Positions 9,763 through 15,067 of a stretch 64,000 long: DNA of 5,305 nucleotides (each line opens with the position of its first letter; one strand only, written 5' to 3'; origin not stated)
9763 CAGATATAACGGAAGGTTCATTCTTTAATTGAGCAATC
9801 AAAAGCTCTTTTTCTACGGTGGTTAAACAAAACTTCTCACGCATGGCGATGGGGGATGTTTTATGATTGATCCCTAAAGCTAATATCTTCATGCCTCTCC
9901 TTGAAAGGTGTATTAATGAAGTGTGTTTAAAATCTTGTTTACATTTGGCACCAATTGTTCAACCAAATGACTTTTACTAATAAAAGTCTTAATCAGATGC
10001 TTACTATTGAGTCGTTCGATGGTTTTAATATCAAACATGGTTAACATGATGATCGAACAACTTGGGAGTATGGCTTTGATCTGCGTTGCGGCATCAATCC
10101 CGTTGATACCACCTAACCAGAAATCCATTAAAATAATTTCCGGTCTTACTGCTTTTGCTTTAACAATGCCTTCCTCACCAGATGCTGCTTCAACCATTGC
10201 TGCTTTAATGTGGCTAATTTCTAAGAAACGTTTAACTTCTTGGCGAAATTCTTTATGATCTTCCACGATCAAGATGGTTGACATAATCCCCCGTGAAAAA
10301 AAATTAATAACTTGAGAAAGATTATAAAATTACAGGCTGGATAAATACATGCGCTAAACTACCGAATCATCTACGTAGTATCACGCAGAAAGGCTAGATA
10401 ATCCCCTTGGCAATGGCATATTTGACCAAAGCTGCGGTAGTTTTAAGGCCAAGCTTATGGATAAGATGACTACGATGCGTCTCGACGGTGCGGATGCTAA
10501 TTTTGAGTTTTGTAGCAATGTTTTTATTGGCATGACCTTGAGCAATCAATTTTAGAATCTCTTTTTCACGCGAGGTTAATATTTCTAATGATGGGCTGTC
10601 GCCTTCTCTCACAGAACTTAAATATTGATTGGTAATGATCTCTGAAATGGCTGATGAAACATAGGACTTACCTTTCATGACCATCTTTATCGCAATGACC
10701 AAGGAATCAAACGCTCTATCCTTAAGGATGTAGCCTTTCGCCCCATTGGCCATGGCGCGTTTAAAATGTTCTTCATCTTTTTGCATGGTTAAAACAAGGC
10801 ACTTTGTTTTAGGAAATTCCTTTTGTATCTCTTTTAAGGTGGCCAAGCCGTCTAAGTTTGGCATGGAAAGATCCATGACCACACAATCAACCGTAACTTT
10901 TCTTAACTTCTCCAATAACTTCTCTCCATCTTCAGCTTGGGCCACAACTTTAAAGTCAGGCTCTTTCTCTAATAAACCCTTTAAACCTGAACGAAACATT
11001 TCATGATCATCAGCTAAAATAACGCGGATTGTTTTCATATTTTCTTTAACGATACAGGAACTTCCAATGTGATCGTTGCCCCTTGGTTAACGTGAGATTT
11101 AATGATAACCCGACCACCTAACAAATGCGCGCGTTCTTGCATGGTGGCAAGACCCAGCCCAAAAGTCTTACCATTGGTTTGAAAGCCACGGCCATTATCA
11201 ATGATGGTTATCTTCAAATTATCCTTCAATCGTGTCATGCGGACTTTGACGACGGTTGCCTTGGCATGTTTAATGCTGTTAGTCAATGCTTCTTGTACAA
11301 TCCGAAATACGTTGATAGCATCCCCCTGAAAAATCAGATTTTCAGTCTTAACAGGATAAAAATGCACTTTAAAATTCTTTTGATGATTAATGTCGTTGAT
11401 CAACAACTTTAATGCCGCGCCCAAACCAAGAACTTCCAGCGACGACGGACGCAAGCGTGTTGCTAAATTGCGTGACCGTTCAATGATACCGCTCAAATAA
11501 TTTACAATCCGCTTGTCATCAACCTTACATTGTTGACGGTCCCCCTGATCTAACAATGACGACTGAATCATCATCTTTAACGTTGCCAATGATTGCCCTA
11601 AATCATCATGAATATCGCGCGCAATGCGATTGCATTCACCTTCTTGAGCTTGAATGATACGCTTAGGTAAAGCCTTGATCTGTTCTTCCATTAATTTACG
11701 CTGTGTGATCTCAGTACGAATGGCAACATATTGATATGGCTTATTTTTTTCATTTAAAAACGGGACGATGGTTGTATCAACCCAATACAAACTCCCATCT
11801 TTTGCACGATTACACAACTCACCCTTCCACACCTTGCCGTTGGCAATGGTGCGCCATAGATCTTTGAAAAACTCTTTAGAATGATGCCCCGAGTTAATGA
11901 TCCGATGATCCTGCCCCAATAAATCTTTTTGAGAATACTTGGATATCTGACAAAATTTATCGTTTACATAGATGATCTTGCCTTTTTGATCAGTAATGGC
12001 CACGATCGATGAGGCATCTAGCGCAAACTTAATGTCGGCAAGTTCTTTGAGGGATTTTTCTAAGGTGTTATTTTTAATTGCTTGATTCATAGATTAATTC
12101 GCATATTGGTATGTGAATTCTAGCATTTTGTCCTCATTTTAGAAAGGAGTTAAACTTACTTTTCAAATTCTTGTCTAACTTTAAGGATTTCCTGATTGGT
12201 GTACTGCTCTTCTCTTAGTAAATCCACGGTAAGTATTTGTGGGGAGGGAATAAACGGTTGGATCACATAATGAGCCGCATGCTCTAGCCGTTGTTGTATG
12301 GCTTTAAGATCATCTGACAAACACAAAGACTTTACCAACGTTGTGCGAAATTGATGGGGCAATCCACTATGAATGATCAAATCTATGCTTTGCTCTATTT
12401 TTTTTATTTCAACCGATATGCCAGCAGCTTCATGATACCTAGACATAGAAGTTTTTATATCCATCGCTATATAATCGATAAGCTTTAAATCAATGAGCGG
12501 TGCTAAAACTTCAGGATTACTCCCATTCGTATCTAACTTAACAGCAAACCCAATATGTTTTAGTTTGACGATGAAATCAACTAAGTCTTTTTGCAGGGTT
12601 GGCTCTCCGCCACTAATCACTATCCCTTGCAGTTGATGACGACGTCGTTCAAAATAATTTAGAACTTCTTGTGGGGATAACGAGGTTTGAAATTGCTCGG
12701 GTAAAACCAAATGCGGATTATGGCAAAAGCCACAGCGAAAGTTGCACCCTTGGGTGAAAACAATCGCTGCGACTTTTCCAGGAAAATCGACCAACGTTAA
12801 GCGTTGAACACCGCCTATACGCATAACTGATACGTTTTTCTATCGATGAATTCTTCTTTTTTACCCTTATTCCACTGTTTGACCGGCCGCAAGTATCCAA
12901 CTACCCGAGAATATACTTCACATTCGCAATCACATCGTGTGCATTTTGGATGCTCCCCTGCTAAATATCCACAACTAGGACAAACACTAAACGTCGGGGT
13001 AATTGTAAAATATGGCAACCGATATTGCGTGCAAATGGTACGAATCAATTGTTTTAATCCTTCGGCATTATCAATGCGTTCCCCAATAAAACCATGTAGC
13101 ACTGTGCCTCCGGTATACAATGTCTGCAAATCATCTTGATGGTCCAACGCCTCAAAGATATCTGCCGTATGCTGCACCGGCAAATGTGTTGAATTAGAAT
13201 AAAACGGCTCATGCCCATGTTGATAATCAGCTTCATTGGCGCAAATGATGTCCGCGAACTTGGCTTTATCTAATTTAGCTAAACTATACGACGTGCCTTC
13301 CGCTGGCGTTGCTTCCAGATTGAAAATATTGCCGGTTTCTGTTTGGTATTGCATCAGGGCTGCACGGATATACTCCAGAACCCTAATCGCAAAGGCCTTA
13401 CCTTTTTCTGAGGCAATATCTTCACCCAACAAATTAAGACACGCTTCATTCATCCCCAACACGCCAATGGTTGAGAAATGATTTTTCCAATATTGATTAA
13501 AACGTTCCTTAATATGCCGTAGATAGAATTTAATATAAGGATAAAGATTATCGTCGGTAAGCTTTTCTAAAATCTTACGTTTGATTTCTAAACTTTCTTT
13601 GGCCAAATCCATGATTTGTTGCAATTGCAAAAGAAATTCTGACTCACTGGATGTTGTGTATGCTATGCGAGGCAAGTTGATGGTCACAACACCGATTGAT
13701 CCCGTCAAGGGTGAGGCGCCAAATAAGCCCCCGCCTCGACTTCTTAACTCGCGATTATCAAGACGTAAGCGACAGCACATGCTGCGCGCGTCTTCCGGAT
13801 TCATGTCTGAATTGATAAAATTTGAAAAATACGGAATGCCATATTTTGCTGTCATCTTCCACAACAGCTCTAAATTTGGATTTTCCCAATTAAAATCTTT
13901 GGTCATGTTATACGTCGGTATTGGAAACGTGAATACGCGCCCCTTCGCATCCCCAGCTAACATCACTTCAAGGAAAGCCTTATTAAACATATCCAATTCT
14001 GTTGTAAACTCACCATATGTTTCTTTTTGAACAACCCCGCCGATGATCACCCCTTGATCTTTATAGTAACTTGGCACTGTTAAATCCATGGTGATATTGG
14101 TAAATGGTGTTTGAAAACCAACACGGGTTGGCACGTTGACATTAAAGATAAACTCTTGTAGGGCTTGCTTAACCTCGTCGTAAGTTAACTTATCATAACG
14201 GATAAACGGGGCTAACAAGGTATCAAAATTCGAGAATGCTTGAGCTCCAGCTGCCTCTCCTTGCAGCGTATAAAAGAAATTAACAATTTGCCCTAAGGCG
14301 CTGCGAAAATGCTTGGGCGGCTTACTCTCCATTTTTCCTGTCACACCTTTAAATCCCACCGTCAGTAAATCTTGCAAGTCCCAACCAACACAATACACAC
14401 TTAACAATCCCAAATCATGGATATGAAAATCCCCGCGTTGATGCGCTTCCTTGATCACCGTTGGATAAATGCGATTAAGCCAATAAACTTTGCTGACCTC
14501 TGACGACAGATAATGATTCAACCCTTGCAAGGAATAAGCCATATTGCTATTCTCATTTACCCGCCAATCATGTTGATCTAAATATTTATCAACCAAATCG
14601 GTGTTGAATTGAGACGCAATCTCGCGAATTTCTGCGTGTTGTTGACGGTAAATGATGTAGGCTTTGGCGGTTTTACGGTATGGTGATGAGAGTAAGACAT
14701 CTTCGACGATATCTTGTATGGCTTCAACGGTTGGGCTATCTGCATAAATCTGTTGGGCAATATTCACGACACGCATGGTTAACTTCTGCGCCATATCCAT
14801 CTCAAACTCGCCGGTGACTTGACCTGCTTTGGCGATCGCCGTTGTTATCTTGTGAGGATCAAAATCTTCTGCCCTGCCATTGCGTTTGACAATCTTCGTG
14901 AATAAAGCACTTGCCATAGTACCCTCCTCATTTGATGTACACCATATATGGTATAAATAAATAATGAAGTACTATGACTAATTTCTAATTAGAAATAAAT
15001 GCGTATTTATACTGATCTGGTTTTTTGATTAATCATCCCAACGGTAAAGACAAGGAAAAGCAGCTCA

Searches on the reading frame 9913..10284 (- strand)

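Call 24: search_protein_families(library=pfam, proteins=[window:9913-10284:-], max_evalue=0.0001)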
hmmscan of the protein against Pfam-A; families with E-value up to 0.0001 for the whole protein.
window:9913-10284:- (123 aa): 1 family
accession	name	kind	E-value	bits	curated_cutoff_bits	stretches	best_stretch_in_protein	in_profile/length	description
PF00072.30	Response_reg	-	4.5e-17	62.6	30.2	1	4-112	1-107/111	Response regulator receiver domain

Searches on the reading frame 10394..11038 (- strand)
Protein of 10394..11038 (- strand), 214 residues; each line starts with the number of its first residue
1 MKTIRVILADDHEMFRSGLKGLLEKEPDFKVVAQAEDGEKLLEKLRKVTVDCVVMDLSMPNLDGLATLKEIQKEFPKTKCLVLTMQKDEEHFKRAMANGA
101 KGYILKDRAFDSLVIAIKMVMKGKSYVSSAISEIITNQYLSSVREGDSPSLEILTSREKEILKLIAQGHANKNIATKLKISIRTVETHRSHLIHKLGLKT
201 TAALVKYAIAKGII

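Call 25: search_protein_families(library=pfam, proteins=[window:10394-11038:-], max_evalue=0.0001)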
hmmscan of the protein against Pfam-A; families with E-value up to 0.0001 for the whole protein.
window:10394-11038:- (214 aa): 2 families
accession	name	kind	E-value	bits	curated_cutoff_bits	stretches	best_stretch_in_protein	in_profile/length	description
PF00072.30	Response_reg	-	3.7e-28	98.4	30.2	1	6-117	1-110/111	Response regulator receiver domain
PF00196.25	GerE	-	1.8e-17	63.1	23.5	1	153-208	2-57/57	Bacterial regulatory proteins, luxR family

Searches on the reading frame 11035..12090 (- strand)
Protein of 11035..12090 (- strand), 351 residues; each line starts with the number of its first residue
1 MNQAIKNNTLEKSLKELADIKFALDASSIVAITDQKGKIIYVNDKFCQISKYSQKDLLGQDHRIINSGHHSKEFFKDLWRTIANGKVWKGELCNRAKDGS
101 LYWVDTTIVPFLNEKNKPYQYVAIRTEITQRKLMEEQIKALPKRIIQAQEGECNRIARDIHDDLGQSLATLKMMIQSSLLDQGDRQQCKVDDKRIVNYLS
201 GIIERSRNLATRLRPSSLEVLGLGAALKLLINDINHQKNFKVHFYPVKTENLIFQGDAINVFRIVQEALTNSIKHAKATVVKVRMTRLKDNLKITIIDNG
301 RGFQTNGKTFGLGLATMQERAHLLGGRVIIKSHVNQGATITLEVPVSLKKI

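Call 25: search_protein_families(library=pfam, proteins=[window:11035-12090:-], max_evalue=0.0001)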
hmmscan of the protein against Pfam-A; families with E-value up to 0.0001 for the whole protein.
window:11035-12090:- (351 aa): 8 families
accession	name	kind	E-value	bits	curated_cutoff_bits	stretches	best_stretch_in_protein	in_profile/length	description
PF02518.31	HATPase_c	-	2.2e-16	60.7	26.4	1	256-346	1-109/111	Histidine kinase-, DNA gyrase B-, and HSP90-like ATPase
PF13426.13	PAS_9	-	2.6e-16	60.2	27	1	29-130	3-103/103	PAS domain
PF08447.18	PAS_3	-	1.8e-14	54.2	25.6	1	39-124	1-88/89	PAS fold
PF00989.32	PAS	-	7.9e-11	42.4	22.6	1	28-120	12-105/113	PAS fold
PF07730.19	HisKA_3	-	8.9e-10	39.4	24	1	154-218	3-68/68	Histidine kinase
PF08448.16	PAS_4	-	3.4e-09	37.3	23.1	1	28-132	6-109/110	PAS fold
PF13188.13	PAS_8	-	2e-05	24.8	21.8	1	27-73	11-55/65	PAS domain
PF13581.12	HATPase_c_2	-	2.4e-05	24.8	27.4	1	256-307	27-83/127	Histidine kinase-like ATPase domain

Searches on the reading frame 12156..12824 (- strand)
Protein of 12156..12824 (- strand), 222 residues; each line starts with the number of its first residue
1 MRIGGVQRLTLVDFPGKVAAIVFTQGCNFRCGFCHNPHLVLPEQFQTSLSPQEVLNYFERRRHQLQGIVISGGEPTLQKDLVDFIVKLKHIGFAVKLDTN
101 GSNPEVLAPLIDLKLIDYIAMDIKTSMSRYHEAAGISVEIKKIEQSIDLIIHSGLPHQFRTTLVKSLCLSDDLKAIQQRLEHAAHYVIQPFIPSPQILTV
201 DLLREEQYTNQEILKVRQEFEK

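Call 25: search_protein_families(library=pfam, proteins=[window:12156-12824:-], max_evalue=0.0001)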
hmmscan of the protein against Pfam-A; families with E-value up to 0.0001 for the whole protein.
window:12156-12824:- (222 aa): 2 families
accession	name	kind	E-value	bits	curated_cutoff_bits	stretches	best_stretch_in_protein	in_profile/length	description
PF04055.27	Radical_SAM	-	2.6e-22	80.2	29.5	1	21-163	1-150/166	Radical SAM superfamily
PF13353.11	Fer4_12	-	6.2e-08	33.5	22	1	18-89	6-78/137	4Fe-4S single cluster domain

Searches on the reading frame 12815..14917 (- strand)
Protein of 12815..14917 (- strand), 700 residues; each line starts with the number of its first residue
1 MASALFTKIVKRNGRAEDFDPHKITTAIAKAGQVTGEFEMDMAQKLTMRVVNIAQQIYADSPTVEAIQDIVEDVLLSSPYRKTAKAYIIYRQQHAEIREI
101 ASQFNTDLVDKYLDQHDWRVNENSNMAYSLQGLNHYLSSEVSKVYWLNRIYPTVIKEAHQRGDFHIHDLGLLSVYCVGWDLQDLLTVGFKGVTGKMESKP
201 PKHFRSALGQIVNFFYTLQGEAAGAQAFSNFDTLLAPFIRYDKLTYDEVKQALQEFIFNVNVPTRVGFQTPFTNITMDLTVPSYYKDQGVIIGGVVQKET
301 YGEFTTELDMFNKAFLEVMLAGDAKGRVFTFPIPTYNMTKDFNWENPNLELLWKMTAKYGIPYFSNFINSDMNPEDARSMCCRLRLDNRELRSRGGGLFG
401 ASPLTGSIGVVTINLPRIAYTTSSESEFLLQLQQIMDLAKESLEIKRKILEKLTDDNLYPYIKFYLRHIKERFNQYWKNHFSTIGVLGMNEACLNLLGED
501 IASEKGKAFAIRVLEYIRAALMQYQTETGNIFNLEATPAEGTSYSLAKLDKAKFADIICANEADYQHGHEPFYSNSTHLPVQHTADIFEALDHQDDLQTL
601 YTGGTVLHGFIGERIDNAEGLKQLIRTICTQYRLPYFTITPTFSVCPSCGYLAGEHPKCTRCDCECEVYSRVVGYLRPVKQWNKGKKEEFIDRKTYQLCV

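Call 25: search_protein_families(library=pfam, proteins=[window:12815-14917:-], max_evalue=0.0001)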
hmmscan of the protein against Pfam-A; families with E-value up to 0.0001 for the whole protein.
window:12815-14917:- (700 aa): 2 families
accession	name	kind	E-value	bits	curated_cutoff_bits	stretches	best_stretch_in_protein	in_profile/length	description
PF13597.11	NRDD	-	2.4e-204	680.6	26.2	1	122-696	1-562/562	Anaerobic ribonucleoside-triphosphate reductase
PF03477.21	ATP-cone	-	7.1e-24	84.6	25.8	1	8-95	2-87/88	ATP cone domain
